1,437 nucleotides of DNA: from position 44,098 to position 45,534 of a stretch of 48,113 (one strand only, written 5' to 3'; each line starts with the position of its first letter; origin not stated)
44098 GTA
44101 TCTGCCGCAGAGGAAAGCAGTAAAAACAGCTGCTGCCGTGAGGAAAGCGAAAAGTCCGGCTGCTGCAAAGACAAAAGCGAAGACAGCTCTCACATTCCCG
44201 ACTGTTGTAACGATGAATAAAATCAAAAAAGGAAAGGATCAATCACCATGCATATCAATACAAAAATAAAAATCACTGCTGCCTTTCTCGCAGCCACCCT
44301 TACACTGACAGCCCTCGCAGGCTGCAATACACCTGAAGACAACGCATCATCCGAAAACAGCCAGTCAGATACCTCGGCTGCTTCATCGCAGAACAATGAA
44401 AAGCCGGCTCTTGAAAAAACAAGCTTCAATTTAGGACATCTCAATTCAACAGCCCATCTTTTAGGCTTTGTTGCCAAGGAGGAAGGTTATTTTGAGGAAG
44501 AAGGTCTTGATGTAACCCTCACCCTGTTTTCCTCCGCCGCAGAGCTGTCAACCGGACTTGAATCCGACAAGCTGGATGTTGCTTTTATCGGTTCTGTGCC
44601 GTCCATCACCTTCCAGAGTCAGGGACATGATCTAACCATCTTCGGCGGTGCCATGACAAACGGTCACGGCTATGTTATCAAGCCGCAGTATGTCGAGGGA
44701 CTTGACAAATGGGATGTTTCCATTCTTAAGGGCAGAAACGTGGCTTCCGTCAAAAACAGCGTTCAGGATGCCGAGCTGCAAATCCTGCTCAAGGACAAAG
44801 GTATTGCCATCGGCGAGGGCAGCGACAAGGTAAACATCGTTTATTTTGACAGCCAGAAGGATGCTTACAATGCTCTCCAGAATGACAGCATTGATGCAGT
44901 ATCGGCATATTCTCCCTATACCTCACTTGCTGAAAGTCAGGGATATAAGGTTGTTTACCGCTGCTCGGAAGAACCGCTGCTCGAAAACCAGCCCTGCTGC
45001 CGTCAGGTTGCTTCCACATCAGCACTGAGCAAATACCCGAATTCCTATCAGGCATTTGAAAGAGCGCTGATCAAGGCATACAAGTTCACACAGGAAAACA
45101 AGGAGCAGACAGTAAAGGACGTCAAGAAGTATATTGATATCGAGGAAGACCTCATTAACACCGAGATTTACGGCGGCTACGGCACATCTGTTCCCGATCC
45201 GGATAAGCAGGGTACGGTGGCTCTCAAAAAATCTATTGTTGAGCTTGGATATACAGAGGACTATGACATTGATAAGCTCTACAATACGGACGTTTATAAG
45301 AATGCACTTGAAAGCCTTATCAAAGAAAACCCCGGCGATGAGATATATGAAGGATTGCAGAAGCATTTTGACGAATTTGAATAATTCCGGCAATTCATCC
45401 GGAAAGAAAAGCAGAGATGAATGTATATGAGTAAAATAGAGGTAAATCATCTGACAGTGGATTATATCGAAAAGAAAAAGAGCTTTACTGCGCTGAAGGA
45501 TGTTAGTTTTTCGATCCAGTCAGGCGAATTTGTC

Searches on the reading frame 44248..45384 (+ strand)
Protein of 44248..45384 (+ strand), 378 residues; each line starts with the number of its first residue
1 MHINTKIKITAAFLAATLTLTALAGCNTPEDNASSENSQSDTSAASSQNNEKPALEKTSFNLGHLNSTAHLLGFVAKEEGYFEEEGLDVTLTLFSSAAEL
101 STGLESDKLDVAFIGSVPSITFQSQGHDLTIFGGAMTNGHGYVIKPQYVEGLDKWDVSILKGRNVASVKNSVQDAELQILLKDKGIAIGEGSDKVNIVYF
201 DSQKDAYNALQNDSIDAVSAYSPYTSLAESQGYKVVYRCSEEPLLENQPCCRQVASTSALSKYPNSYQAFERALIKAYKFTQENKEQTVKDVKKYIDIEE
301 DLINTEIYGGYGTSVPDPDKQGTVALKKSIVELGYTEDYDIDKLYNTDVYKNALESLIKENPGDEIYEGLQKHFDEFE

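Call 10: search_protein_families(library=pfam, proteins=[window:44248-45384:+])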
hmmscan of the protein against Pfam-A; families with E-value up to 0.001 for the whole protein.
window:44248-45384:+ (378 aa): 3 families
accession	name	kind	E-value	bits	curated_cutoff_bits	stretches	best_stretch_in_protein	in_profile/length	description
PF13379.11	NMT1_2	-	9.6e-22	78.4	24.7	1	55-286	3-241/252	NMT1-like family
PF09084.16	NMT1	-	1.1e-13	52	20.5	1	68-286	2-214/216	NMT1/THI5 like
PF12974.12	Phosphonate-bd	-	0.00063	19.6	27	0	85-222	27-164/242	ABC transporter, phosphonate, periplasmic substrate-binding protein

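Call 12: find_homologous_proteins(query=window:44248-45384:+, max_evalue=1e-20)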
Query window:44248-45384:+ (378 aa): 1135 proteins with E <= 1e-20 among 7996 candidates; the best 120 are listed.
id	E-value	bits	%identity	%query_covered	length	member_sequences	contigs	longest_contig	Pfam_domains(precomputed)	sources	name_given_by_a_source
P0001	1.2e-245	832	100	100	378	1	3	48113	PF13379.12,PF09084.17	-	-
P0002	6.1e-221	751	91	98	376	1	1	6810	PF13379.12,PF09084.17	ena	-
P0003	1.3e-220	750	91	98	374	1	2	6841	PF13379.12,PF09084.17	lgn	-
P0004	2.0e-213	726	88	98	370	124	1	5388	PF13379.12,PF09084.17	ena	-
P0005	1.2e-210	717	87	99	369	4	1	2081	PF13379.12,PF09084.17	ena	-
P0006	2.0e-210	716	85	99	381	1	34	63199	PF13379.12,PF09084.17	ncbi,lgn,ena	-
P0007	2.5e-209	713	85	99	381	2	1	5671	PF13379.12,PF09084.17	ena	-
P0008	2.5e-209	713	83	100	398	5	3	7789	PF13379.12,PF09084.17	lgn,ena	-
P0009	3.2e-209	712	87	99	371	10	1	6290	PF13379.12,PF09084.17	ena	-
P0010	6.8e-209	711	85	99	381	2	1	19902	PF13379.12,PF09084.17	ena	-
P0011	7.0e-209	711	85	98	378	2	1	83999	PF13379.12,PF09084.17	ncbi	-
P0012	1.0e-208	711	87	98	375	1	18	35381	PF13379.12,PF09084.17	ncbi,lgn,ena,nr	ncbi:MAG: ABC transporter substrate-binding protein [Clostridia bacterium]|nr:ABC transporter substr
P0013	1.1e-208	711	87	98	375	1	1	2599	PF13379.12,PF09084.17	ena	-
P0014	1.1e-208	711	87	98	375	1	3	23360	PF13379.12,PF09084.17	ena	-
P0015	1.2e-208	710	86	99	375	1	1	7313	PF13379.12,PF09084.17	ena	-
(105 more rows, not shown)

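Call 14: find_related_loci(query=window:44248-45384:+, collection=genome_contigs, flank=10000)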
Query window:44248-45384:+ (378 aa) in genome_contigs; peptide patterns used: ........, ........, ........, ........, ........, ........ (x = any residue, [..] = any of these).
253 stretches matched a pattern; 193 encode a relative of the query (tblastn E <= 1e-3); the best 80 are kept; 80 distinct loci.
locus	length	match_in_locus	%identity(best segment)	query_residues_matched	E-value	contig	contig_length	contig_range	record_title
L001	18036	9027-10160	89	1-378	0e+0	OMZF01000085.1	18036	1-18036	uncultured Clostridiales bacterium isolate RUG098 genome assembly, contig: k87_22625291, whole genome shotgun sequence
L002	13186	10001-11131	86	3-378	0e+0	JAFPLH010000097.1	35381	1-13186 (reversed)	MAG: Clostridia bacterium isolate RGIG1247 Dairy_cattle_Rumen-3__c2115802, whole genome shotgun sequence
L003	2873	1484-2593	86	6-378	0e+0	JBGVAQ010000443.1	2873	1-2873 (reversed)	MAG: Acutalibacteraceae bacterium isolate ruminal_MAG_427 ruminal_MAG_427_contig_0443, whole genome shotgun sequence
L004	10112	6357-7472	87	1-378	0e+0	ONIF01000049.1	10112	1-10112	uncultured Clostridiales bacterium isolate RUG327 genome assembly, contig: scaffold_3553, whole genome shotgun sequence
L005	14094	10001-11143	85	3-378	0e+0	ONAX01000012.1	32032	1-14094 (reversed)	uncultured Clostridiales bacterium isolate RUG132 genome assembly, contig: scaffold_1152, whole genome shotgun sequence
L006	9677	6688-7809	86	3-378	0e+0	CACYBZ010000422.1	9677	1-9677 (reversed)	MAG: uncultured Ruminococcus sp. isolate RUG11803 genome assembly, contig: RUG11803_asm_422, whole genome shotgun sequen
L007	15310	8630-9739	87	3-378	0e+0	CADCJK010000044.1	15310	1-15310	MAG: uncultured Ruminococcus sp. isolate RUG14692 genome assembly, contig: RUG14692_asm_44, whole genome shotgun sequenc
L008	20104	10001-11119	86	8-378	0e+0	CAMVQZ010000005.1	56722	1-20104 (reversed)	MAG TPA_asm: uncultured Clostridia bacterium isolate SRR8387715_bin.100_metaWRAP_v1.3_MAG genome assembly, contig: ERZ14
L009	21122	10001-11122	85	9-378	0e+0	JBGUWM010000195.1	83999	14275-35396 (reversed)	MAG: Acutalibacteraceae bacterium isolate ruminal_MAG_77 ruminal_MAG_77_contig_0195, whole genome shotgun sequence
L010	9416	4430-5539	83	3-378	0e+0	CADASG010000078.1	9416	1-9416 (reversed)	MAG: uncultured Ruminococcus sp. isolate RUG13579 genome assembly, contig: RUG13579_asm_78, whole genome shotgun sequenc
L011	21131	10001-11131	84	3-378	0e+0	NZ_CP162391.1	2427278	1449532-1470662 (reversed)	Ruminococcus sp. JE7B6 chromosome, complete genome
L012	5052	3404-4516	86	3-378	0e+0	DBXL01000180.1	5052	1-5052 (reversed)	MAG TPA_asm: Ruminococcaceae bacterium UBA1213 UBA1213_contig_188690, whole genome shotgun sequence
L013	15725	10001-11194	83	1-378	0e+0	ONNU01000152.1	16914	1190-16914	uncultured Clostridiales bacterium isolate RUG475 genome assembly, contig: k87_13531066, whole genome shotgun sequence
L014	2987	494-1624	84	3-378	0e+0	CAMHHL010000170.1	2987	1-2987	MAG: uncultured Clostridia bacterium isolate SRR11784287_bin.25_metaWRAP_v1.3_MAG genome assembly, contig: ERZ12202417.2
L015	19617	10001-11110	82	3-378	0e+0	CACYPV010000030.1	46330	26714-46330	MAG: uncultured Ruminococcus sp. isolate RUG12166 genome assembly, contig: RUG12166_asm_30, whole genome shotgun sequenc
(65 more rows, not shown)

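Call 58: search_protein_families(library=ncbifam, proteins=[L011:10007-11134:+, L011:11160-11972:+, L011:11972-12892:+, L011:12905-13426:+, L011:13423-13713:+, L011:13714-14886:+, L011:14876-15763:+, L011:15784-17124:+, L011:17171-18337:+], max_evalue=0.00001)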
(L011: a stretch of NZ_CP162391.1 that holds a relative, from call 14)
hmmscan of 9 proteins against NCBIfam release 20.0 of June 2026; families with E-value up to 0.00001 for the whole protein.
L011:10007-11134:+ (375 aa): 3 families
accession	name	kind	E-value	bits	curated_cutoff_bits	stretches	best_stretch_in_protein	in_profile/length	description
TIGR01728.1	SsuA_fam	subfamily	1.4e-28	99.9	163.5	1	60-305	4-243/290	aliphatic sulfonate ABC transporter substrate-binding protein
NF040735.1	SBP_SaoX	equivalog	1.1e-13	51.1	300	1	57-280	5-220/330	ABC transporter substrate-binding subunit SaoX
NF008588.0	PRK11553.1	subfamily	4.1e-08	32.5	299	1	87-333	59-294/319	aliphatic sulfonate ABC transporter substrate-binding protein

L011:11160-11972:+ (270 aa): 183 families (the best 25 are shown)
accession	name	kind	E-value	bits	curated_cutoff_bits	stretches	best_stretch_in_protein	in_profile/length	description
TIGR01184.1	ntrCD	subfamily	1.2e-81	273.6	291.8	1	23-253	1-228/230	nitrate ABC transporter ATP-binding protein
NF040729.1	ABC_ATP_SaoA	equivalog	3.9e-76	255.8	360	1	3-254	1-242/248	ABC transporter ATP-binding protein SaoA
NF008421.0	PRK11248.1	equivalog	4.6e-68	229.5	357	1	5-231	3-219/255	taurine ABC transporter ATP-binding subunit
TIGR03265.1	PhnT2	equivalog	1.8e-63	214.9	457.7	1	11-216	7-210/353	putative 2-aminoethylphosphonate ABC transporter ATP-binding protein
TIGR01186.1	proV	subfamily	9.9e-59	199.3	326.6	1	21-216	7-205/363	betaine/proline/choline family ABC transporter ATP-binding protein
TIGR00968.1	3a0106s01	subfamily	1.9e-57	194.5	342.75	1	15-216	8-206/237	sulfate ABC transporter ATP-binding protein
NF043075.1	MMSYN1_0197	equivalog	1.2e-52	178.9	550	1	4-217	3-209/341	spermidine/putrescine ABC transporter ATP-binding protein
TIGR03415.1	ABC_choXWV_ATP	equivalog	8.2e-52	176.4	483.75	1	21-215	38-239/382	choline ABC transporter ATP-binding protein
NF006987.0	PRK09452.1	equivalog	1.2e-51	175.6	482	1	6-216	20-223/378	spermidine/putrescine ABC transporter ATP-binding protein PotA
TIGR01187.1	potA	subfamily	1.4e-50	172.3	355.6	1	38-216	1-176/325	polyamine ABC transporter ATP-binding protein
NF008105.0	PRK10851.1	equivalog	2e-50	171.5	502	1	4-245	3-241/362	sulfate/thiosulfate ABC transporter ATP-binding protein CysA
TIGR03258.1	PhnT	equivalog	1.6e-49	168.9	499.15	1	2-216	7-215/359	2-aminoethylphosphonate ABC transport system ATP-binding subunit PhnT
NF008420.0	PRK11247.1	equivalog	6.1e-49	166.5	395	1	9-239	18-230/257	aliphatic sulfonates ABC transporter ATP-binding protein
NF040933.2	ABC_arch_GlcV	equivalog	2e-48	165.1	450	1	3-247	2-248/357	glucose ABC transporter ATP-binding protein GlcV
NF008621.0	PRK11607.1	equivalog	3.7e-48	164.2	613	1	4-216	20-225/377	putrescine ABC transporter ATP-binding subunit PotG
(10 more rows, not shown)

L011:11972-12892:+ (306 aa): 6 families
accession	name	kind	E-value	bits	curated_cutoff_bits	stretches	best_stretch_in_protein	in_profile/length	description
TIGR01183.1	ntrB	equivalog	7.7e-30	104.1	209.05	1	101-289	6-194/202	nitrate ABC transporter permease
NF007545.0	PRK10160.1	equivalog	3.7e-27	95.4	342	1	58-305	19-271/275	taurine ABC transporter permease TauC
NF040733.1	ABC_perm_U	equivalog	5.6e-25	88.3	295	1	66-305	11-249/251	ABC transporter permease subunit SaoP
NF008470.0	PRK11365.1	equivalog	1.5e-19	70.4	347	1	72-305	19-253/263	aliphatic sulfonate ABC transporter permease SsuC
TIGR03416.1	ABC_choXWV_perm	equivalog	3.7e-08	33.2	363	1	111-282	85-256/267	choline ABC transporter permease subunit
NF008196.0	PRK10952.1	equivalog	4.8e-08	32.2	439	1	50-290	94-319/356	glycine betaine/L-proline ABC transporter permease ProW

L011:12905-13426:+ (173 aa): 13 families
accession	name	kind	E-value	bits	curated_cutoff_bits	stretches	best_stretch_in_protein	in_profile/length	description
TIGR02175.1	PorC_KorC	subfamily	1.8e-50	171.2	81.1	1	1-172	1-176/177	2-oxoacid:acceptor oxidoreductase, gamma subunit, pyruvate/2-ketoisovalerate family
NF006321.0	PRK08534.1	equivalog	5.8e-50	169.5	225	1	1-171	1-177/181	pyruvate ferredoxin oxidoreductase subunit gamma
NF040683.1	PorC_Meth_Thtga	equivalog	7.5e-48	162.6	270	1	1-171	1-173/177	pyruvate synthase subunit PorC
NF010632.0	PRK14029.1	equivalog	9.4e-37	126.4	335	1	1-171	1-180/185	pyruvate/ketoisovalerate ferredoxin oxidoreductase subunit gamma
NF045762.1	PhenlGlyoxDHPadE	equivalog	7.7e-32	110.7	300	1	1-171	1-179/187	NADH-dependent phenylglyoxylate dehydrogenase subunit gamma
NF004497.0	PRK05844.1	equivalog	2.4e-24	86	243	1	1-171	1-185/186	pyruvate flavodoxin oxidoreductase subunit gamma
NF006323.0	PRK08537.1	equivalog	1.3e-17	63.7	235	1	2-171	3-178/181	2-oxoacid:ferredoxin oxidoreductase subunit gamma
NF005325.0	PRK06853.1-5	equivalog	2e-09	37.4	230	0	105-169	126-189/192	indolepyruvate oxidoreductase subunit beta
NF005322.0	PRK06853.1-2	equivalog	1.3e-08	34.9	237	0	103-170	126-192/197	indolepyruvate oxidoreductase subunit beta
TIGR03710.1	OAFO_sf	subfamily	2e-08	33.3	482.75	1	4-171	4-173/561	2-oxoacid:acceptor oxidoreductase subunit alpha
NF006211.0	PRK08338.1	equivalog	2.3e-08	33.7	239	1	4-171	3-168/170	2-oxoacid:ferredoxin oxidoreductase subunit gamma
NF005323.0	PRK06853.1-3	equivalog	5.3e-08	33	238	0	104-171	129-195/197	indolepyruvate oxidoreductase subunit beta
TIGR03334.1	IOR_beta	equivalog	9.5e-08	32.2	205.8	0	104-166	123-186/189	indolepyruvate ferredoxin oxidoreductase subunit beta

L011:13423-13713:+ (96 aa): 28 families (the best 25 are shown)
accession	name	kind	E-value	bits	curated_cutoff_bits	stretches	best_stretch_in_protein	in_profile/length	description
TIGR02179.1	PorD_KorD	subfamily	3.3e-26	91.2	60.05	1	28-95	9-77/78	2-oxoacid:acceptor oxidoreductase, delta subunit, pyruvate/2-ketoisovalerate family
NF040684.1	PorD_Arch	equivalog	6.9e-26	90.2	120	1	19-96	6-85/85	pyruvate synthase subunit PorD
NF007202.0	PRK09623.1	equivalog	3.9e-22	78.6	166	1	7-95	14-103/105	3-methyl-2-oxobutanoate dehydrogenase subunit delta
NF007203.0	PRK09624.1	equivalog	2.9e-19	69.2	171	1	17-95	23-103/105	pyuvate ferredoxin oxidoreductase subunit delta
NF045790.1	OxalOxreddelta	equivalog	7.4e-19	68.1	230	1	22-93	240-309/316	oxalate oxidoreductase subunit delta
NF045763.1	PhenlGlyoxDHPadF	equivalog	8.9e-18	64.3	150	1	31-90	18-77/78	NADH-dependent phenylglyoxylate dehydrogenase subunit delta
NF007204.0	PRK09625.1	equivalog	1e-17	64.4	125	1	23-86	38-102/133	pyruvate flavodoxin oxidoreductase subunit delta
NF009410.0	PRK12771.1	subfamily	3.3e-10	39.2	516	1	45-95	513-565/566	NAD(P)-binding protein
TIGR02700.1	flavo_MJ0208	hypoth_equivalog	1.2e-09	37.7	251.35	1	40-91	144-195/234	dihydromethanopterin reductase (acceptor)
TIGR03336.1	IOR_alpha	equivalog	2.4e-09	36.1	650.9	1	26-90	532-595/595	indolepyruvate ferredoxin oxidoreductase subunit alpha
NF040864.1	HgcB_ferredoxin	equivalog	3.4e-09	36.4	99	1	41-93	11-64/93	mercury methylation ferredoxin HgcB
NF007205.0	PRK09626.1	equivalog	1.4e-08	34.7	93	0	63-95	7-39/105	2-oxoglutarate-acceptor oxidoreductase subunit OorD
NF040770.1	hetero_SS_HdrA2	exception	1.5e-08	33.3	1100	1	33-94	566-627/777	CoB-CoM heterodisulfide reductase HdrA2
NF006183.0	PRK08318.1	equivalog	4.1e-08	32.4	335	1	36-94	334-399/422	NAD-dependent dihydropyrimidine dehydrogenase subunit PreA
NF041891.1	hdrA_Methbact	equivalog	6.5e-08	31.3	1300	1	39-94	567-622/762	ferredoxin:CoB-CoM heterodisulfide reductase subunit HdrA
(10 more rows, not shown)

L011:13714-14886:+ (390 aa): 13 families
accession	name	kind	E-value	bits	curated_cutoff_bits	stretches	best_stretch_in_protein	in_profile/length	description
NF040682.1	PorA_Arch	equivalog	6.6e-135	450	550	1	5-382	5-384/387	pyruvate synthase subunit PorA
NF006233.0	PRK08367.1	equivalog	2.3e-111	372.5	625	1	3-367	4-368/394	pyruvate ferredoxin oxidoreductase subunit alpha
NF006232.0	PRK08366.1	equivalog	2.9e-107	358.7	646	1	3-373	7-376/394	2-ketoisovalerate ferredoxin oxidoreductase subunit alpha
NF007201.0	PRK09622.1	equivalog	1.1e-96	324.3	590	1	7-378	14-385/405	2-oxoacid:ferredoxin oxidoreductase subunit alpha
NF045764.1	PhenlGlyoxDHPadG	equivalog_domain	4.8e-90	301.9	700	1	7-371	6-379/398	NADH-dependent phenylglyoxylate dehydrogenase subunit alpha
NF045791.1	OxalOxredalpha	equivalog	4.3e-84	282.8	500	1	5-373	6-377/395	oxalate oxidoreductase subunit alpha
TIGR02176.1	pyruv_ox_red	equivalog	5e-47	160.4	911.35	1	6-380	4-387/1167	pyruvate:ferredoxin (flavodoxin) oxidoreductase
NF005507.0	PRK07119.1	subfamily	2.3e-40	138.5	399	1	1-368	2-345/352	3-methyl-2-oxobutanoate dehydrogenase subunit VorB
NF006412.0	PRK08659.1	equivalog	1.5e-38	133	411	1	3-366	5-371/378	2-oxoacid:acceptor oxidoreductase subunit alpha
TIGR03710.1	OAFO_sf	subfamily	2.6e-36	125.3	482.75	2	3-195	193-386/561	2-oxoacid:acceptor oxidoreductase subunit alpha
NF007206.0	PRK09627.1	equivalog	5.5e-26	91.4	579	1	7-343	7-352/375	2-oxoglutarate synthase subunit alpha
NF041170.1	Oxoac_fdxalpha_Archa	equivalog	2.5e-23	82.3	800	2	5-110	237-354/636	2-oxoacid:ferredoxin oxidoreductase subunit alpha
TIGR03336.1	IOR_alpha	equivalog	8.3e-13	47.5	650.9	1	3-86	2-83/595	indolepyruvate ferredoxin oxidoreductase subunit alpha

L011:14876-15763:+ (295 aa): 10 families
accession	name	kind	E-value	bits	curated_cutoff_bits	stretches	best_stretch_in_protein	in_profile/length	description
NF008818.0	PRK11864.1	subfamily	9.6e-108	359.8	405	1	9-292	10-294/300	3-methyl-2-oxobutanoate dehydrogenase subunit beta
NF008819.1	PRK11865.1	equivalog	1.7e-105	352.6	405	1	5-291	5-297/300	pyruvate synthase subunit PorB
NF045792.1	OxalOxredbeta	equivalog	1.5e-71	241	590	1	9-287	12-300/311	oxalate oxidoreductase subunit beta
NF045766.1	PhenlGlyoxDHPadI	equivalog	1.7e-68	231.4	700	1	10-290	149-433/443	NADH-dependent phenylglyoxylate dehydrogenase subunit beta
TIGR02176.1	pyruv_ox_red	equivalog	2.8e-21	75.2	911.35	1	97-292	959-1157/1167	pyruvate:ferredoxin (flavodoxin) oxidoreductase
NF008820.0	PRK11866.1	equivalog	2.3e-15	56.7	402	1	20-214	18-203/287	2-oxoacid ferredoxin oxidoreductase subunit beta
TIGR02177.1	PorB_KorB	subfamily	3.4e-12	46.4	261.9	1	20-222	4-197/286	2-oxoacid:acceptor oxidoreductase, beta subunit, pyruvate/2-ketoisovalerate family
NF041171.1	Oxoac_fdxbeta_Archa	equivalog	3.7e-08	33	423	1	90-223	72-200/296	2-oxoacid:ferredoxin oxidoreductase subunit beta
NF008821.0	PRK11869.1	equivalog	1.2e-07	30.9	438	1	20-219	17-207/286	2-oxoacid ferredoxin oxidoreductase subunit beta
NF007207.0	PRK09628.1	equivalog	1.6e-07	31.2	364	1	19-220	18-210/277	2-oxoglutarate ferredoxin oxidoreductase subunit beta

L011:15784-17124:+ (446 aa): 41 families (the best 25 are shown)
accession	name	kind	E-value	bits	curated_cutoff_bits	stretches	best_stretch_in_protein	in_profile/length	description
NF041878.1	paak_haloarch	equivalog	4.2e-90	302.4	700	1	12-440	3-427/427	phenylacetate--CoA ligase PaaK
TIGR02155.1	PA_CoA_ligase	equivalog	3.8e-85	285.9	646.3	1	15-440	1-422/422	phenylacetate--CoA ligase PaaK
NF053551.1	FlxY_rubin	equivalog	6.9e-53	179.9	520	1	17-435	4-416/424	flexirubin biosynthesis putative acyl-CoA ligase FlxY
TIGR03335.1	F390_ftsA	equivalog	2.5e-49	168.2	458.7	1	9-403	1-398/445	coenzyme F390 synthetase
NF045666.1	DVU1553_fam_AMP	equivalog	1.2e-46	159.3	300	1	14-333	15-325/331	DVU_1553 family AMP-dependent CoA ligase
NF041217.1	BagE_FevW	exception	1.9e-27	96.3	800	1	84-426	59-393/424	bagremycin/ferroverdin synthetase BagE/FevW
NF005850.0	PRK07768.1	subfamily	1.5e-12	46.6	572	1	311-436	417-537/545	long-chain-fatty-acid--CoA ligase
NF005801.1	PRK07656.1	equivalog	3.2e-12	45.8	657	1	84-372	154-437/500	FadD3 family acyl-CoA ligase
NF009071.0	PRK12406.1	subfamily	1.9e-11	43.1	701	1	102-406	161-470/510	acyl-CoA synthetase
TIGR02304.1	aden_form_hyp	equivalog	5.3e-11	42.2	251.9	1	179-386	181-376/430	F390 synthetase-related protein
NF005702.0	PRK07514.1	subfamily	1.6e-10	40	558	1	310-406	380-468/506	malonyl-CoA synthase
NF006754.0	PRK09274.1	equivalog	1.7e-10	39.7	478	1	308-435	421-540/555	fatty acid CoA ligase family protein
NF053567.1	HBDA_AROS1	equivalog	2.7e-10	39.2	1000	1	90-412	167-489/523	3-hydroxybenzoate--CoA ligase HbdA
NF005797.0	PRK07638.1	equivalog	1e-09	37.4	518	1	215-393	254-438/487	acyl-CoA synthetase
TIGR01733.1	AA-adenyl-dom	subfamily_domain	2e-09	36.8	317.4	0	91-262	117-283/409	amino acid adenylation domain-containing protein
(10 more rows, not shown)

L011:17171-18337:+ (388 aa): 73 families (the best 25 are shown)
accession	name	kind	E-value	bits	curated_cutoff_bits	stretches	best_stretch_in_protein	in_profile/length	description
NF006488.0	PRK08912.1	equivalog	1.6e-112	376.3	498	1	11-382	11-384/387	aminotransferase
NF005855.0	PRK07777.1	equivalog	4.3e-108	362.1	553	1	4-383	6-389/391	pyridoxal phosphate-dependent aminotransferase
NF006569.0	PRK09082.1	subfamily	3.6e-99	332.5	420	1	14-379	18-384/386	methionine aminotransferase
NF041364.1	GntC_guanitoxin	equivalog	3.6e-87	292.5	415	1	29-379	1-354/356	guanitoxin biosynthesis PLP-dependent (S)-gamma-hydroxy-L-arginine cyclodehydratase GntC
NF009079.0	PRK12414.1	subfamily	7e-79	265.6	481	1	19-379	22-382/384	methionine aminotransferase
NF041091.1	asp_aminotase_Arch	equivalog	2.8e-76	256.8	550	1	27-379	28-372/376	aspartate aminotransferase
NF005816.0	PRK07682.1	equivalog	6e-75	252.3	620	1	4-386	6-387/390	aminotransferase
NF005817.0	PRK07683.1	equivalog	6e-72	242.5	575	1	7-383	8-383/387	aminotransferase A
NF005588.0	PRK07309.1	equivalog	4.2e-68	230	576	1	7-382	10-387/391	pyridoxal phosphate-dependent aminotransferase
NF004975.0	PRK06348.1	equivalog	1.6e-65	221.6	549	1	4-381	6-382/384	pyridoxal phosphate-dependent aminotransferase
NF004621.0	PRK05957.1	equivalog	1.9e-65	221.1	498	1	4-379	4-380/389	pyridoxal phosphate-dependent aminotransferase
NF004770.0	PRK06108.1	subfamily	9.1e-65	219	422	1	3-379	12-389/396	pyridoxal phosphate-dependent aminotransferase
NF006756.0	PRK09276.1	subfamily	1.3e-61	208.7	507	1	28-380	33-384/387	LL-diaminopimelate aminotransferase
NF006229.0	PRK08361.1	equivalog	2.1e-61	208.1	624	1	6-380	12-386/391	aspartate aminotransferase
TIGR03540.1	DapC_direct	equivalog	2.8e-60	204.3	593.25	1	28-379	31-381/383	LL-diaminopimelate aminotransferase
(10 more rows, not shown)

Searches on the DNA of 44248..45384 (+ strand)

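Call 36: search_rna_families(sources=[L044, L045, L048, L049, L055, L058, L060, L066, L069, L070, L071, L074, L079], threshold=gathering)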
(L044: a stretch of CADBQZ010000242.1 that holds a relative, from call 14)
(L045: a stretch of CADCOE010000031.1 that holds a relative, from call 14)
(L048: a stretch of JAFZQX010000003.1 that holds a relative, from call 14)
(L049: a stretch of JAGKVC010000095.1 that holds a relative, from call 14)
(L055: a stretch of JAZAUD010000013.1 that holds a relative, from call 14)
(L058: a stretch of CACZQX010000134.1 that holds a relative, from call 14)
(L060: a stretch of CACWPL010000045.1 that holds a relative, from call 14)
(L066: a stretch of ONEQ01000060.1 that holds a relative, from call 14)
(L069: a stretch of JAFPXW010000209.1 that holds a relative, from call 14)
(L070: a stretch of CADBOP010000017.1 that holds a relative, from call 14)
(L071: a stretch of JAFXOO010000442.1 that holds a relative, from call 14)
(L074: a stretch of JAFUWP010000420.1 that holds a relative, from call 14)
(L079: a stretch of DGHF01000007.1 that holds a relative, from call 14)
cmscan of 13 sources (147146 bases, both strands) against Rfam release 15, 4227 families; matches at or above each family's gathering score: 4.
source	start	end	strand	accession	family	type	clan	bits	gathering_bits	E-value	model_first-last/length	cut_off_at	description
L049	3640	3710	+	RF00005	tRNA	Gene; tRNA;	CL00001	71.5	29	2.8e-13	1-71/71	no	tRNA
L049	3733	3806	+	RF00005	tRNA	Gene; tRNA;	CL00001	70.5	29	5.4e-13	1-71/71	no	tRNA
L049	3852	3925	+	RF00005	tRNA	Gene; tRNA;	CL00001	68.8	29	1.5e-12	1-71/71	no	tRNA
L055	5481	5554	+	RF03064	RAGATH-18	Gene; sRNA;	-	61.2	44.9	2.6e-09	1-71/71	no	RAGATH-18 RNA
